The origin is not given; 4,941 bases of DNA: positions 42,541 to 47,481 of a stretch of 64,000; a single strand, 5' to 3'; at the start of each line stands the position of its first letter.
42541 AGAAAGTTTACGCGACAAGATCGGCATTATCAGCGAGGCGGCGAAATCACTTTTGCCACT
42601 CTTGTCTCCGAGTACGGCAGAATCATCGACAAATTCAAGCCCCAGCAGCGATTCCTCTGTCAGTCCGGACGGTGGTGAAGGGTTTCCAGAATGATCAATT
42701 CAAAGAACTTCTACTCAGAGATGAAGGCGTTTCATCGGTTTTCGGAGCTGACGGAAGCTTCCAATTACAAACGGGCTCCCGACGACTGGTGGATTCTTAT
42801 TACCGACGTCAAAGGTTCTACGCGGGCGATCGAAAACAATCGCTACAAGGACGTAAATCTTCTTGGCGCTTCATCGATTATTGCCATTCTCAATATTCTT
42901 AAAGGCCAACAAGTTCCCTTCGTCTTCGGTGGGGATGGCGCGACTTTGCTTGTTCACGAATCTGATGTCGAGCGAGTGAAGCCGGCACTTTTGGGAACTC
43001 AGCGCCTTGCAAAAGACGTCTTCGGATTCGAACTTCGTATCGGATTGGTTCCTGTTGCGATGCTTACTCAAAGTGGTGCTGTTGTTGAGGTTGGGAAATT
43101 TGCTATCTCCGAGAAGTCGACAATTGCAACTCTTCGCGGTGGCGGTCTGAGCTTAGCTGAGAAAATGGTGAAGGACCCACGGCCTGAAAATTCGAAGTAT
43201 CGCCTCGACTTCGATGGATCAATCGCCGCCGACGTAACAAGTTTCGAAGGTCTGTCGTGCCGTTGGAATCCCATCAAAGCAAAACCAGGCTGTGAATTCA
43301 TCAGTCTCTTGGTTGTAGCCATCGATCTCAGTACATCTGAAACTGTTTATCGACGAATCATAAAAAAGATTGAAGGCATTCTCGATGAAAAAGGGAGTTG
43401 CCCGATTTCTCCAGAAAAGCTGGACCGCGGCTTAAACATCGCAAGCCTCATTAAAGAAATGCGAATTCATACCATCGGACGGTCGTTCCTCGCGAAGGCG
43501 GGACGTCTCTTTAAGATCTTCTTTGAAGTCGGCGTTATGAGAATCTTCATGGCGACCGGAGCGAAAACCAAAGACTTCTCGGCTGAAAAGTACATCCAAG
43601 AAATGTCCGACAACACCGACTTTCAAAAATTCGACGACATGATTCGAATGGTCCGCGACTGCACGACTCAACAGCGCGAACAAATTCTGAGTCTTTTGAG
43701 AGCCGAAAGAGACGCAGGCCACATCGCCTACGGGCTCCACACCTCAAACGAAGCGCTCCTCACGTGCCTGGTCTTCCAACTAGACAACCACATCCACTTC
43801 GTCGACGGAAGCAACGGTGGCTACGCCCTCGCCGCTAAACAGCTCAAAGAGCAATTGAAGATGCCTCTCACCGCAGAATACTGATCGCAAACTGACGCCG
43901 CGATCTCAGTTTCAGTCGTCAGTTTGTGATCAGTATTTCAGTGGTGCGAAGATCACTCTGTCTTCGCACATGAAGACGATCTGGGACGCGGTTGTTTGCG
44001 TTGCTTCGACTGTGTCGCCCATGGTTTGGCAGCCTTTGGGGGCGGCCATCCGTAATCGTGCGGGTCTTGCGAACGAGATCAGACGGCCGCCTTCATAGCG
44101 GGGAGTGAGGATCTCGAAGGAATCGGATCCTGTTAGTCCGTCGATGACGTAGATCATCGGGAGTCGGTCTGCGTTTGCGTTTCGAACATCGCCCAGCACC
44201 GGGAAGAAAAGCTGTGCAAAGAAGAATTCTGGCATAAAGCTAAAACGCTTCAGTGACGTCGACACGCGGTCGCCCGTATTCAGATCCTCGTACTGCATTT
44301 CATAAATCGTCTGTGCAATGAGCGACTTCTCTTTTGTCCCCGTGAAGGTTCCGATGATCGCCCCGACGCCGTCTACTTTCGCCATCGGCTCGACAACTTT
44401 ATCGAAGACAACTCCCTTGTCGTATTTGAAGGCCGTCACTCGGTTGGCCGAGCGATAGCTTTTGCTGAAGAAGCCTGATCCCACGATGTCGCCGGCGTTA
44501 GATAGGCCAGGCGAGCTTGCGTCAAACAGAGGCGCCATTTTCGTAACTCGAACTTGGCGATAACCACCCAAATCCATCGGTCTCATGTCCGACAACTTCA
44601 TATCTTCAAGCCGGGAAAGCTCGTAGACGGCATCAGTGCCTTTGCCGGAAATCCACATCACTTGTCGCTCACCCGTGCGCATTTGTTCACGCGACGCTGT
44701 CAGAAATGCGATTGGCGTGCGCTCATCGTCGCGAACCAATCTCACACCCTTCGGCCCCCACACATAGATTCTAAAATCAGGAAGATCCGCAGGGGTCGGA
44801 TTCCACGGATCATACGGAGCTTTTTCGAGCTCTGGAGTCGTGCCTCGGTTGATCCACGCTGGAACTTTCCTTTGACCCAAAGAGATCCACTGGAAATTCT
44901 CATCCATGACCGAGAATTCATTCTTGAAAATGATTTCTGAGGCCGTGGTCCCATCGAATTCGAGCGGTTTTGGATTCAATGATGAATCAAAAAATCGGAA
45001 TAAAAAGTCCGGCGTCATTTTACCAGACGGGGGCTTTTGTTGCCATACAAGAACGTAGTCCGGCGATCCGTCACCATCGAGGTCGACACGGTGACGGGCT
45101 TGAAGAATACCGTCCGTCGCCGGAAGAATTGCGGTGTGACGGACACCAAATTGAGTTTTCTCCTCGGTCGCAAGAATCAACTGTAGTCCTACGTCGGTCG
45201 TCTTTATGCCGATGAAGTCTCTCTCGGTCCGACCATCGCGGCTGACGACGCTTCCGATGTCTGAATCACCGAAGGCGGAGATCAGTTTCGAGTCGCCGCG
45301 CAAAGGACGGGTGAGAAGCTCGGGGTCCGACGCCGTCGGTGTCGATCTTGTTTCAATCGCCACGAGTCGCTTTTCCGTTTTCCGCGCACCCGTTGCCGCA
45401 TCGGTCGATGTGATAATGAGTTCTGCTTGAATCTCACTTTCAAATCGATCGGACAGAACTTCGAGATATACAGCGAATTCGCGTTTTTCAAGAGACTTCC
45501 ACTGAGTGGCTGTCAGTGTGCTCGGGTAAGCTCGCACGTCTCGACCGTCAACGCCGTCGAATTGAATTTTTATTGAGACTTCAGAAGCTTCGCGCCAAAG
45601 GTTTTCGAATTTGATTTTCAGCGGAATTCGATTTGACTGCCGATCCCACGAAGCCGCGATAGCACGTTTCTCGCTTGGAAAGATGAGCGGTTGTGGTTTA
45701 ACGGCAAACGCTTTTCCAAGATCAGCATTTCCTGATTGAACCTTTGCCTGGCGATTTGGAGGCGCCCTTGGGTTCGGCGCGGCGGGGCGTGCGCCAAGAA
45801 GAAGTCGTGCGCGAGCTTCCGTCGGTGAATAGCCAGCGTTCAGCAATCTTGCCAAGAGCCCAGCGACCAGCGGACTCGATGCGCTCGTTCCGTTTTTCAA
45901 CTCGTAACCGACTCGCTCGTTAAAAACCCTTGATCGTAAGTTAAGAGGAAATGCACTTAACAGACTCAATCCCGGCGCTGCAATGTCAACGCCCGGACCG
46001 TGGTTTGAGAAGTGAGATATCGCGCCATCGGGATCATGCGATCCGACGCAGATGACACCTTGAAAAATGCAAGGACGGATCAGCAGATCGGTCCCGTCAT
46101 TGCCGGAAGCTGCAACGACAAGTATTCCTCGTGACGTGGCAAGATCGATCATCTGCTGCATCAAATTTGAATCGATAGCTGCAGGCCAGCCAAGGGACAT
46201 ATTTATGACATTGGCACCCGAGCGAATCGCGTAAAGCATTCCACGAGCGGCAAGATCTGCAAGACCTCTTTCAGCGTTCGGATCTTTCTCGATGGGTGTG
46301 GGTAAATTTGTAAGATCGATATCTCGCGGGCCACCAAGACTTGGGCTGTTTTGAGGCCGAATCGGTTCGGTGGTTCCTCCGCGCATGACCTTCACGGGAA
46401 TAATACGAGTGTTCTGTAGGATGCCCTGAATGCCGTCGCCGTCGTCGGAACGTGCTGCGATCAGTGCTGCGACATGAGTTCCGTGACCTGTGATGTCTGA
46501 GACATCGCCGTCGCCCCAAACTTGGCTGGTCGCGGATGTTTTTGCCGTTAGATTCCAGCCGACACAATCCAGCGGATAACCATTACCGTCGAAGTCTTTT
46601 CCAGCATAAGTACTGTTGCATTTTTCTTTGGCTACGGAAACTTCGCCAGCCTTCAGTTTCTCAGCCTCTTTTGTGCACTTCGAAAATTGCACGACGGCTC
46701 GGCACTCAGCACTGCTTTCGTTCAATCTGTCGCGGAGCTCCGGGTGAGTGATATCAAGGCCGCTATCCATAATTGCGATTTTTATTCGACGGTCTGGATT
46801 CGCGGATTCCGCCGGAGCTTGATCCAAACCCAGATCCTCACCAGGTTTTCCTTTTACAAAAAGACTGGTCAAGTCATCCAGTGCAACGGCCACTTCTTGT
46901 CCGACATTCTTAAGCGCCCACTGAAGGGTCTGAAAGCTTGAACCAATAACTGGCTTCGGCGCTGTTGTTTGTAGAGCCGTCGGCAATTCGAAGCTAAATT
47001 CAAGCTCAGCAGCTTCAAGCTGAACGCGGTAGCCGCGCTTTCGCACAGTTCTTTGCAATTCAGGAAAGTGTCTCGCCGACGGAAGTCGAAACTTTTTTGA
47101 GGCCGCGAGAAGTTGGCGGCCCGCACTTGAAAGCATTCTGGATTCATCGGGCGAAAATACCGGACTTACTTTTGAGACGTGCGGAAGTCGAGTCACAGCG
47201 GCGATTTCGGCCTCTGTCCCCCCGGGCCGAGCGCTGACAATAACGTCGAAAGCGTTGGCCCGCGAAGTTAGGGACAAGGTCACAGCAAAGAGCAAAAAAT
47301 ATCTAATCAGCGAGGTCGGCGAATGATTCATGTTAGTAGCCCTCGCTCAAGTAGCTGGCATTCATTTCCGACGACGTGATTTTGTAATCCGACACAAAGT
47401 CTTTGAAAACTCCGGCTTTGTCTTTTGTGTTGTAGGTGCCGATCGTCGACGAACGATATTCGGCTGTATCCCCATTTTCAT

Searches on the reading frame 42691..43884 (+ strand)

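Call 99: search_protein_families(library=pfam, proteins=[window:42691-43884:+], max_evalue=0.0001)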
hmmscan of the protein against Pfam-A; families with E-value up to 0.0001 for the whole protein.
window:42691-43884:+ (397 aa): 1 family
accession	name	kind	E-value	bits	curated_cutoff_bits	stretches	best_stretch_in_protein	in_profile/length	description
PF11294.13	DUF3095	-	2.5e-118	395.9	22.2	1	7-386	1-378/378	Protein of unknown function (DUF3095)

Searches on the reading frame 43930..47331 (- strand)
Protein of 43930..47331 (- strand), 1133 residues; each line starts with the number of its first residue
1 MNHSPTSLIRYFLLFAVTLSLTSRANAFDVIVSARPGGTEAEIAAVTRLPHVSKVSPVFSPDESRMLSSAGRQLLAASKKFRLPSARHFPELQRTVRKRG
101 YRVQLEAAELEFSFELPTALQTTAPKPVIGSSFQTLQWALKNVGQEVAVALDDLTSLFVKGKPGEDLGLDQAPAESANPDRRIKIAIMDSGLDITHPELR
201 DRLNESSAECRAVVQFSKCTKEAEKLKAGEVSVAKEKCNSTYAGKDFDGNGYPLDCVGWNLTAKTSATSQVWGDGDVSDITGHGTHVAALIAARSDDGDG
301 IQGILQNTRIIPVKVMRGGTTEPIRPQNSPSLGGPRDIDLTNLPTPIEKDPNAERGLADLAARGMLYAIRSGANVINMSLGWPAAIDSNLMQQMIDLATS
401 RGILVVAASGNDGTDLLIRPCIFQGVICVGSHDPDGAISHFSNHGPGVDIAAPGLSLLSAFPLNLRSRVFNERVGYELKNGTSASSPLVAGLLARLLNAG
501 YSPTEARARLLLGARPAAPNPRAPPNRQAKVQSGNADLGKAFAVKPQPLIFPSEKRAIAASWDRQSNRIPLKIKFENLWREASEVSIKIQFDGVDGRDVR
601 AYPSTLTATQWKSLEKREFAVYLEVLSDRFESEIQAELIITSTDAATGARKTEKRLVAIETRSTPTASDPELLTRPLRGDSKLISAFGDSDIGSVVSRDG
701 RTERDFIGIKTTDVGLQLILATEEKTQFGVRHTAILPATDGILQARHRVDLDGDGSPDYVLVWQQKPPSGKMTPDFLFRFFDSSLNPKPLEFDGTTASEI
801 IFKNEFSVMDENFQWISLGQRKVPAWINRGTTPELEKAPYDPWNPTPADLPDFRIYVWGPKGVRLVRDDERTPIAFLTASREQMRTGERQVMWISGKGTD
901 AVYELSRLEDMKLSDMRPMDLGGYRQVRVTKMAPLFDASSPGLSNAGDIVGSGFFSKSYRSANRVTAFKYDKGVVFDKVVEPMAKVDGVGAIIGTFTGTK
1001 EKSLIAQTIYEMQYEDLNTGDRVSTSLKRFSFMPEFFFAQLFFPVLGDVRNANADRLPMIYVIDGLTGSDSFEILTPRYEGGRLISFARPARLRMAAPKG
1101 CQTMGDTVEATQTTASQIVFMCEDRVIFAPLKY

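Call 99: search_protein_families(library=pfam, proteins=[window:43930-47331:-], max_evalue=0.0001)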
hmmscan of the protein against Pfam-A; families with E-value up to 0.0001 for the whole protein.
window:43930-47331:- (1133 aa): 1 family
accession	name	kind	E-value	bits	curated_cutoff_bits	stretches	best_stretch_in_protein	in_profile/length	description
PF00082.27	Peptidase_S8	-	2e-38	132.8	21.8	1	181-514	2-273/288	Subtilase family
